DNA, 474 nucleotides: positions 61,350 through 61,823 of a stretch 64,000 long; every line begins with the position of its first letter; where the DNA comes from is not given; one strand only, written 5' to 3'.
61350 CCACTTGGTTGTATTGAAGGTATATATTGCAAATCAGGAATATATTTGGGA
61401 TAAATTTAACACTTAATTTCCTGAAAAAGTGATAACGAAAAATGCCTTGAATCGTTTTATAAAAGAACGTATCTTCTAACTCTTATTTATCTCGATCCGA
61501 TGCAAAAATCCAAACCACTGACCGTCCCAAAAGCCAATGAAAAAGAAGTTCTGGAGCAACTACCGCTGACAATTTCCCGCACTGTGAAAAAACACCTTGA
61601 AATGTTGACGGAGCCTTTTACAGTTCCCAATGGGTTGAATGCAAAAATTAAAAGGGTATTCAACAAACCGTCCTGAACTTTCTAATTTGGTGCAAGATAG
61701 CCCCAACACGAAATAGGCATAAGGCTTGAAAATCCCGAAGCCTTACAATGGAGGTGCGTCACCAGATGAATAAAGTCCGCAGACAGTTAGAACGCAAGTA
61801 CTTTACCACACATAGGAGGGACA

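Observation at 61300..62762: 1.46-kb ORF-poor island between a T9SS cargo gene and an ECF sigma/FecR module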

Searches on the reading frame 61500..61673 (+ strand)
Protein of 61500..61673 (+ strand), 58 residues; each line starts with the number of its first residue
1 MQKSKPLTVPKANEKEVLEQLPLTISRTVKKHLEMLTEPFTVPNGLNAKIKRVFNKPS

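Call 33: search_protein_representatives(protein=window:61500-61673:+)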
Query: 58 residues. Proteins with E-value up to 0.001 (for the whole library): 6; up to 1e-10: 3; up to 1e-30: 0. The best 6 are listed.
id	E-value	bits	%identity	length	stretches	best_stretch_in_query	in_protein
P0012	8.5e-21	88.3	82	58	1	1-57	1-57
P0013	1.3e-15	72.2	70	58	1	1-57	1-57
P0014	7.7e-12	60.5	60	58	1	1-57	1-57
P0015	4.8e-06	42.4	33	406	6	18-50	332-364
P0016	1.3e-05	41.1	42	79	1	1-57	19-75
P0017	2.8e-05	40.1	51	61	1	1-57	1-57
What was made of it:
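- Homologs found by HMMER (call 33).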

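Call 35: find_homologous_proteins(query=window:61500-61673:+, max_evalue=0.01)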
Query window:61500-61673:+ (58 aa): 4 proteins with E <= 0.01 among 4 candidates.
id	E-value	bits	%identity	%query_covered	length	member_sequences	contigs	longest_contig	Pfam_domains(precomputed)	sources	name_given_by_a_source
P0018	4.5e-29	116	100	100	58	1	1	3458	-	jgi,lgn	-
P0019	3.8e-23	97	88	98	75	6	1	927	-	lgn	-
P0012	2.7e-20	88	82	98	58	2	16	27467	-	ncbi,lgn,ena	-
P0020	1.1e-14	71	82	76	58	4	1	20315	-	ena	-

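Call 36: find_encoding_contigs(protein=P0012, flank=6000, max_places=5)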
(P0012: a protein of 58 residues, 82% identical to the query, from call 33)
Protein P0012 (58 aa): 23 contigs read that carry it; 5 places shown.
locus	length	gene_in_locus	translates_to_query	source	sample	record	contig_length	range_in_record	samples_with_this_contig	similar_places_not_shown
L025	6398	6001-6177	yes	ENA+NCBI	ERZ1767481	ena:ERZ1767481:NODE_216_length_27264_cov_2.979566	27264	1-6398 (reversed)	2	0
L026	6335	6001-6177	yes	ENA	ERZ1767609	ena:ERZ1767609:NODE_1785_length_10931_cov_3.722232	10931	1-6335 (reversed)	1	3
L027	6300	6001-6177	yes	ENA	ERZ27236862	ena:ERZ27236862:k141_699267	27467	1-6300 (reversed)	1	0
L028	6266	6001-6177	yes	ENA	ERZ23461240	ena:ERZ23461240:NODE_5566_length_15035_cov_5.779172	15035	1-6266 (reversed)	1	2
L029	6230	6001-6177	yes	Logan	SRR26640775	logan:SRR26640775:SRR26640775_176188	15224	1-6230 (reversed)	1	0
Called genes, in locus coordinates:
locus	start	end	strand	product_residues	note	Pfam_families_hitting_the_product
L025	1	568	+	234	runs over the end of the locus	PF02463:SMC_N (faint), PF00005:ABC_tran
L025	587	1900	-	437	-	PF00875:DNA_photolyase, PF03441:FAD_binding_7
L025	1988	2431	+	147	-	-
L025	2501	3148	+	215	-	PF02630:SCO1-SenC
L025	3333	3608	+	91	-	-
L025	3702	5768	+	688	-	PF13585:CHU_C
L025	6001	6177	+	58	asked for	-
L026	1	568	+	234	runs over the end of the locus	PF02463:SMC_N (faint), PF00005:ABC_tran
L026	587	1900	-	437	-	PF00875:DNA_photolyase, PF03441:FAD_binding_7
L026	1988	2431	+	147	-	-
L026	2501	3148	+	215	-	PF02630:SCO1-SenC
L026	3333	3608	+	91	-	-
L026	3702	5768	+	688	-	PF13585:CHU_C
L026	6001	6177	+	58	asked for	-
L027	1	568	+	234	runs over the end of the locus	PF02463:SMC_N (faint), PF00005:ABC_tran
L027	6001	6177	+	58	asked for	-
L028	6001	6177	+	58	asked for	-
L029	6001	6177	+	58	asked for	-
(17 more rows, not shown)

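Call 37: find_encoding_contigs(protein=P0020, flank=6000, max_places=3)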
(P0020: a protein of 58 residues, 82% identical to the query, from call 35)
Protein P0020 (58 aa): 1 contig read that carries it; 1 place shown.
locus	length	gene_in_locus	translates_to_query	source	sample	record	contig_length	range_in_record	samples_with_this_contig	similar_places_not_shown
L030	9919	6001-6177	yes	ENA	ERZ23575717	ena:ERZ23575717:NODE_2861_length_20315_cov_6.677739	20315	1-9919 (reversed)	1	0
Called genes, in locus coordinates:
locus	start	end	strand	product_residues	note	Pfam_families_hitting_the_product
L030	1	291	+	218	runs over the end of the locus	PF02463:SMC_N (weak), PF00005:ABC_tran, PF13304:AAA_21 (faint)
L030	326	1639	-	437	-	PF00875:DNA_photolyase, PF03441:FAD_binding_7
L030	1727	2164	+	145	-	-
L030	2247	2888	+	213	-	PF02630:SCO1-SenC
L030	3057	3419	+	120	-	PF00034:Cytochrom_C, PF13442:Cytochrome_CBB3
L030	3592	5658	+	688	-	PF13585:CHU_C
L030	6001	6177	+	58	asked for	-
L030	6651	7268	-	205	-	PF01300:Sua5_yciO_yrdC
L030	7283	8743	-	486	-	PF00158:Sigma54_activat (faint), PF07728:AAA_5 (faint)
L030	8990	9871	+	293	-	PF00535:Glycos_transf_2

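Call 38: find_encoding_contigs(protein=P0019, flank=6000, max_places=3)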
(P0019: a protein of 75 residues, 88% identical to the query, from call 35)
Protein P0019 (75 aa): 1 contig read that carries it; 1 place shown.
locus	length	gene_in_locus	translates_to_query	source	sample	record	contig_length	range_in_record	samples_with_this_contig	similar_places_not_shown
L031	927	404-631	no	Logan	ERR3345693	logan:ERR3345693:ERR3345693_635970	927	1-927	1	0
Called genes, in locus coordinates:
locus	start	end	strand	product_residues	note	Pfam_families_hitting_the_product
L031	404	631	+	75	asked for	-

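Call 62: search_protein_families(library=pfam, alignment_id=A3, max_evalue=1)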
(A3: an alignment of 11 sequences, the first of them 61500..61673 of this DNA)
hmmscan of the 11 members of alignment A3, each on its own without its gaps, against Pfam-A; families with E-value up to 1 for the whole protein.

A. member 1, window:61500-61673:+ (58 aa): 0 families

B. families by the number of members that match (of 11 scanned): 1 family
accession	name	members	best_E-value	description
PF10896.13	DUF2714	2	0.082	Protein of unknown function (DUF2714)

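Call 63: search_protein_families(library=ncbifam, alignment_id=A3, max_evalue=1)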
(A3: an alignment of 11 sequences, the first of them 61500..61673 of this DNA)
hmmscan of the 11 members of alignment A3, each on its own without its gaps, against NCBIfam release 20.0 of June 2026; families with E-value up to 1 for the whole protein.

A. member 1, window:61500-61673:+ (58 aa): 0 families

B. families by the number of members that match (of 11 scanned): 1 family
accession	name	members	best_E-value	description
NF045859.1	glide_P42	1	0.068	gliding machinery protein P42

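Call 64: search_solved_structures(query=A3, max_evalue=1)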
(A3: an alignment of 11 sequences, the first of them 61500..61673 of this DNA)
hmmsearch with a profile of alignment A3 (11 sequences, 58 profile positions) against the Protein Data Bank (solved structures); distinct sequences matched with E-value up to 1: 3.
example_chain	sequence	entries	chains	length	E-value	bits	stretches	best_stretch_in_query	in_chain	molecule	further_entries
3efs_A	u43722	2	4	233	0.86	12.8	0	10-41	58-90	Biotin [acetyl-CoA-carboxylase] ligase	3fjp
3efr_A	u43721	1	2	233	0.86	12.8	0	10-41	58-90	Biotin [acetyl-CoA-carboxylase] ligase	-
2eay_A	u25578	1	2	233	0.91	12.7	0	10-41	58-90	Biotin [acetyl-CoA-carboxylase] ligase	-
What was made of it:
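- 61500..61676 (+): Real 58-aa protein gene of an uncharacterised family, predicted to be helical. No Pfam, NCBIfam or PDB match (calls 62-64).
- On Protein-coding small gene: Pfam, NCBIfam and PDB profile searches give no significant hit (calls 62-64).
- Closest known: Unannotated small protein genes. Different: No match to any Pfam, NCBIfam or PDB family (calls 62-64).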

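Call 72: predict_structure(alignment_id=A4)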
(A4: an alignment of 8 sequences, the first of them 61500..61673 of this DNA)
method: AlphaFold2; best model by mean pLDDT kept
length: 58 residues; sequences in the alignment: 8
mean_pLDDT: 71.5   pTM: 0.34
mean pLDDT of the five models: 71.5, 70.6, 67.2, 63.9, 59.9
residues with pLDDT >= 90: 0; 70-90: 28; 50-70: 30; < 50: 0
segments of 3 or more residues with pLDDT < 50: none
pLDDT, mean of each block of 10 residues (from residue 1): 64 74 81 78 65 67
secondary structure, 60 per line:
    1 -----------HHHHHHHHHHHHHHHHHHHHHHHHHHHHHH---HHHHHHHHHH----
elements in order: H12-41 H45-54
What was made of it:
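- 61500..61676 (+): AlphaFold2 predicts helices 12-41 and 45-54 with mean pLDDT 71.5 (call 72).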
